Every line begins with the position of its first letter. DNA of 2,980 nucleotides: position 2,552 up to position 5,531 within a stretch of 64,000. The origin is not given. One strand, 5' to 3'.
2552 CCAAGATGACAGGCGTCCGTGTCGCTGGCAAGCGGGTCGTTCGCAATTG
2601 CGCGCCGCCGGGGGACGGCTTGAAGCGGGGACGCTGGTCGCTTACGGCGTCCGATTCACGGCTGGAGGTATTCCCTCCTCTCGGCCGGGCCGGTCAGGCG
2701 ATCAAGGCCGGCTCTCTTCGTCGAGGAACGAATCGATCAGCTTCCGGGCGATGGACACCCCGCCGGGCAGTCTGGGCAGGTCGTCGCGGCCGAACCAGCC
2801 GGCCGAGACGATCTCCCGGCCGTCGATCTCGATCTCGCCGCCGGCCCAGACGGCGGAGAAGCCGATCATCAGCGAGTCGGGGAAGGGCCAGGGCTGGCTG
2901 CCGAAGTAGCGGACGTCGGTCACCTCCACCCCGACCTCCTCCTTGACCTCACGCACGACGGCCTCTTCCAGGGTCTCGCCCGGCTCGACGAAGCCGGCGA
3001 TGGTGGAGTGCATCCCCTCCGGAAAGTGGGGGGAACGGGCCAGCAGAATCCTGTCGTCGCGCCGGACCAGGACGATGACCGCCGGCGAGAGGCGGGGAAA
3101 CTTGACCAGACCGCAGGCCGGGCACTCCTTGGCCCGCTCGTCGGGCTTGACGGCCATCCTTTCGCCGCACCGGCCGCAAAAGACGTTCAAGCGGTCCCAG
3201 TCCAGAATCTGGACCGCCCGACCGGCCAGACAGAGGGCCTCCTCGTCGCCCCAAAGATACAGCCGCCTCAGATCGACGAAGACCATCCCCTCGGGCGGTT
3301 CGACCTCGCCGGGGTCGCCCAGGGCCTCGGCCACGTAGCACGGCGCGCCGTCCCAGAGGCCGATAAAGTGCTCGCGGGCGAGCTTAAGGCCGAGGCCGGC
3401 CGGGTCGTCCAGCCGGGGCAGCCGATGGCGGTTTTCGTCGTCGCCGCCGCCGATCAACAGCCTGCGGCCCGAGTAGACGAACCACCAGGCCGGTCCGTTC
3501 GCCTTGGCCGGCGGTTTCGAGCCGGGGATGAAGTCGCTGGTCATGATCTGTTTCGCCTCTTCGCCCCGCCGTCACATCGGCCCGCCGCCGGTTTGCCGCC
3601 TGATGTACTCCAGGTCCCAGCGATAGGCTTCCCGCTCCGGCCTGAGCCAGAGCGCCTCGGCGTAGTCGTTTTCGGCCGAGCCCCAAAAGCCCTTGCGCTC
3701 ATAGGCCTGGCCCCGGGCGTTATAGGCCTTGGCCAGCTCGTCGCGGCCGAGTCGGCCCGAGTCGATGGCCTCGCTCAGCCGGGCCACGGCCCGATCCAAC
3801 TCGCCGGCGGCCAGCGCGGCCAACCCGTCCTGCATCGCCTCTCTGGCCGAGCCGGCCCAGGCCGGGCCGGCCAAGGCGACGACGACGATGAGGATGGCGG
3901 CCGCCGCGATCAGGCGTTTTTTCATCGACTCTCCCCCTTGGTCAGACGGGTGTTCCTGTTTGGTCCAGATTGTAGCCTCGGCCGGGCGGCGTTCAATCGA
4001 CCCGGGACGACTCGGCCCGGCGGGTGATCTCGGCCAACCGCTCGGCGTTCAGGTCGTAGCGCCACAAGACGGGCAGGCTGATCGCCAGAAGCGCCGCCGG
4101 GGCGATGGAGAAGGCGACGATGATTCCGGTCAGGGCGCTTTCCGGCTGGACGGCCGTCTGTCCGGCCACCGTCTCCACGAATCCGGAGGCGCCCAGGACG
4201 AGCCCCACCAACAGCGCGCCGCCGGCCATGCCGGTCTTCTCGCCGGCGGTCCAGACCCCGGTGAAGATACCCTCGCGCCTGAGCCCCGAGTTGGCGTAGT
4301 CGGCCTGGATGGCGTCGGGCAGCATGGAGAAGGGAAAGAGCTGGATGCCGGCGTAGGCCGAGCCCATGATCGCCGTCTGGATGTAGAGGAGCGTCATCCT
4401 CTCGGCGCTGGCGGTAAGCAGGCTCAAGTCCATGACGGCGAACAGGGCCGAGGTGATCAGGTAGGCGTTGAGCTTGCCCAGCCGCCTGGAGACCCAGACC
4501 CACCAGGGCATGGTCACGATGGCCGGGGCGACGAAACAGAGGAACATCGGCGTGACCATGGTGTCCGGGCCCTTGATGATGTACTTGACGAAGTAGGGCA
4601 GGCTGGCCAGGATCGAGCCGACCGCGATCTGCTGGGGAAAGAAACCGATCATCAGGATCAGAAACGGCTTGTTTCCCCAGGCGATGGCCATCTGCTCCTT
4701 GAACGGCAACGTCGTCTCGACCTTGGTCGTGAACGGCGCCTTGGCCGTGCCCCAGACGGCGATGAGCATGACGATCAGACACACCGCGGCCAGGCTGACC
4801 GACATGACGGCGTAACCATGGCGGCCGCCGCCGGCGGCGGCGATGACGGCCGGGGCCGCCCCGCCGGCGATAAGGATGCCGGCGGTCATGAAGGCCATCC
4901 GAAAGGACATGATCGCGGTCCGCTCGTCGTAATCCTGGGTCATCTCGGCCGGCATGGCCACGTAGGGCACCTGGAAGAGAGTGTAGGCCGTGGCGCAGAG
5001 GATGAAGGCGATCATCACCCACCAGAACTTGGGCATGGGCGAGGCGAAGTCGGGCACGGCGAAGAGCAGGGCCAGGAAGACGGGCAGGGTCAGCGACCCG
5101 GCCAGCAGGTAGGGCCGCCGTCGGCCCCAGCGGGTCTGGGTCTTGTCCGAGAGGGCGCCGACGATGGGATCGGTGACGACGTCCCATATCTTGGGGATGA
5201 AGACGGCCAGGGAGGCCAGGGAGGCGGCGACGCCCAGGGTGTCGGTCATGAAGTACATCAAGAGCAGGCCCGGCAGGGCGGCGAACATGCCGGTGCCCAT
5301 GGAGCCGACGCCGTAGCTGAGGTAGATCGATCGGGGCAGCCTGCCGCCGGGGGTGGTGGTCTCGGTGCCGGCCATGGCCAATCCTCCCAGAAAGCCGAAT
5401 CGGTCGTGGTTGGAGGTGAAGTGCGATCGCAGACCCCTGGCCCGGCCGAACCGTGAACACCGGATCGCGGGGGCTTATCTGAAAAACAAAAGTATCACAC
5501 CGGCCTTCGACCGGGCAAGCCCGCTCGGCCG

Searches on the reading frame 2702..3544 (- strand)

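Call 3: search_protein_families(library=pfam, proteins=[window:2702-3544:-], max_evalue=0.1)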
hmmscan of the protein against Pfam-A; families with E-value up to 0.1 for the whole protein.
window:2702-3544:- (280 aa): 7 families
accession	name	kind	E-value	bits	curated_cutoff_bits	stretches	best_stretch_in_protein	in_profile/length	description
PF00293.34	NUDIX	-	9.1e-23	81.2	21.1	1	154-271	4-132/134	NUDIX domain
PF09296.17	NUDIX-like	-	2.7e-17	63.8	22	1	19-116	2-96/96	NADH pyrophosphatase-like rudimentary NUDIX domain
PF09297.16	Zn_ribbon_NUD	-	1.8e-10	40.7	24.8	1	120-146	3-29/32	NADH pyrophosphatase zinc ribbon domain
PF07295.17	DUF1451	-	0.013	16.1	26.1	1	121-151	114-144/146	Zinc-ribbon containing domain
PF12773.13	DZR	-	0.031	14.9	27.3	1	120-145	12-31/45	Double zinc ribbon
PF13248.11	Zn_ribbon_3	-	0.035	14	27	0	134-146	12-24/26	zinc-ribbon domain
PF01155.25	HypA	-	0.052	14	28.9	1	115-147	65-95/112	Hydrogenase/urease nickel incorporation, metallochaperone, hypA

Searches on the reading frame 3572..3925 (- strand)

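Call 3: search_protein_families(library=pfam, proteins=[window:3572-3925:-], max_evalue=0.1)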
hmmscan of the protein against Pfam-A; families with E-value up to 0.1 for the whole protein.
window:3572-3925:- (117 aa): 8 families
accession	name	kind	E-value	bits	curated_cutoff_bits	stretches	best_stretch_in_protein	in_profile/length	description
PF07719.23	TPR_2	-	0.00017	21.9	27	1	65-92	1-28/34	Tetratricopeptide repeat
PF13779.11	DUF4175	-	0.00068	18.2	27.3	1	25-75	701-751/825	Domain of unknown function (DUF4175)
PF13414.12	TPR_11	-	0.0009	19.3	26.8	0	64-79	27-42/42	TPR repeat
PF00515.34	TPR_1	-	0.0047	17.1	27.8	1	65-97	1-33/34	Tetratricopeptide repeat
PF13424.12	TPR_12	-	0.017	15.8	30.1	1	34-92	10-72/77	Tetratricopeptide repeat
PF08044.16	DUF1707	-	0.017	15.6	27.6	1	44-65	9-30/53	DUF1707 SHOCT-like domain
PF06097.16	DUF945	-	0.018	14.6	26.8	1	1-29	1-30/460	Bacterial protein of unknown function (DUF945)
PF13432.12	TPR_16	-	0.037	14.9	32.7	1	34-91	4-56/65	Tetratricopeptide repeat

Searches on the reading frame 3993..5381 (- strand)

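Call 3: search_protein_families(library=pfam, proteins=[window:3993-5381:-], max_evalue=0.1)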
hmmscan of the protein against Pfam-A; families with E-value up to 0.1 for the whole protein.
window:3993-5381:- (462 aa): 2 families
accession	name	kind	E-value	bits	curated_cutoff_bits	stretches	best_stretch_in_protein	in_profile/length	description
PF13347.12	MFS_2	-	1.9e-92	310.5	27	1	22-445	1-426/427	MFS/sugar transport protein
PF07690.21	MFS_1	-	2.7e-19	69.8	33.4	1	28-362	6-327/347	Major Facilitator Superfamily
